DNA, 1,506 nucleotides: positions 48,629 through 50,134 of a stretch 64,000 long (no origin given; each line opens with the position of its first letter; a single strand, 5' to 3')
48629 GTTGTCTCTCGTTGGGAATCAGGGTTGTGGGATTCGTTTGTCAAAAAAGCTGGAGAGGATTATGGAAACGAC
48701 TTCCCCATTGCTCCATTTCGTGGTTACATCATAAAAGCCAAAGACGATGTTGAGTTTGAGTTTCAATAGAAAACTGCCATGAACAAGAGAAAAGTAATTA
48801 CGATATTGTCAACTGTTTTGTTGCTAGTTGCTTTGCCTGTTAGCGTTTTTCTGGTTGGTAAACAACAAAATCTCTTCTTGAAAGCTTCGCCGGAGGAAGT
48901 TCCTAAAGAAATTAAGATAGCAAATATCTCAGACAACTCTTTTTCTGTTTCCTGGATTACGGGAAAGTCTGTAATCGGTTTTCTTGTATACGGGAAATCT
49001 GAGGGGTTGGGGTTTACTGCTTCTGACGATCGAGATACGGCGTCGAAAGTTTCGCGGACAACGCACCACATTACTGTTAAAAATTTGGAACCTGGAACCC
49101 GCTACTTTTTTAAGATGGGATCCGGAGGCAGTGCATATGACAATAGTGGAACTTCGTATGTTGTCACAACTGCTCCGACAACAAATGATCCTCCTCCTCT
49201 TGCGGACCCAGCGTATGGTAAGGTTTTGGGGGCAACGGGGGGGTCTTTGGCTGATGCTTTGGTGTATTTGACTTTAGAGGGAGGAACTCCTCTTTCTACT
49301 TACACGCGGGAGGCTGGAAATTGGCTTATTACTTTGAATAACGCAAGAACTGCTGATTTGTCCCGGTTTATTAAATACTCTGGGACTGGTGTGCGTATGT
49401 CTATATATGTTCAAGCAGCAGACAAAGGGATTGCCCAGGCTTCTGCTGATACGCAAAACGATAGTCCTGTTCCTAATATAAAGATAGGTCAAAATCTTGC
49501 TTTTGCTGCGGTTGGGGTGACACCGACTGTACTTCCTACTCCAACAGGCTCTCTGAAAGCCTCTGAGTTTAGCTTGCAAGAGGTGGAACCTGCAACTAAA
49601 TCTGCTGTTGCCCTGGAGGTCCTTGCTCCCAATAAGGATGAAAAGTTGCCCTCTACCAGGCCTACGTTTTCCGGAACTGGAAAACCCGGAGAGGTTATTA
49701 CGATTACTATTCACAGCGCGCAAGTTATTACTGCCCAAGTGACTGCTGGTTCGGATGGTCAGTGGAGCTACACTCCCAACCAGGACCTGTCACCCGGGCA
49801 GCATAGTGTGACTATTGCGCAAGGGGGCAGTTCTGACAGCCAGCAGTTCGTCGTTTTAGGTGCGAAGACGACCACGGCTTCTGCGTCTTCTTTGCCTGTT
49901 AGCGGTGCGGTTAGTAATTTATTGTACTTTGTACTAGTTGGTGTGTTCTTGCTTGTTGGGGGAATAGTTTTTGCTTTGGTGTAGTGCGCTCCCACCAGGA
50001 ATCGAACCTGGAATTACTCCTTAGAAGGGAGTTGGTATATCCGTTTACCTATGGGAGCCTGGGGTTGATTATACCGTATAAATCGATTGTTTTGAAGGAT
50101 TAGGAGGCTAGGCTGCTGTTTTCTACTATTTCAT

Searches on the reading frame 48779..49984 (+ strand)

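Call 85: search_protein_families(library=pfam, proteins=[window:48779-49984:+], max_evalue=0.00001)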
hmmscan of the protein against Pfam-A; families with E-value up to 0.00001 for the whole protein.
window:48779-49984:+ (401 aa): 3 families
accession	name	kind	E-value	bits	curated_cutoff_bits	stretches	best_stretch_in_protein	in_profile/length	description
PF19077.6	Big_13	-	1.2e-11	45.5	27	1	285-347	19-82/102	Bacterial Ig-like domain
PF16656.11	Pur_ac_phosph_N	-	1.3e-10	42.2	30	1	45-122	4-84/93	Purple acid Phosphatase, N-terminal domain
PF00041.27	fn3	-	1.2e-06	29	25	1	42-113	3-66/84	Fibronectin type III domain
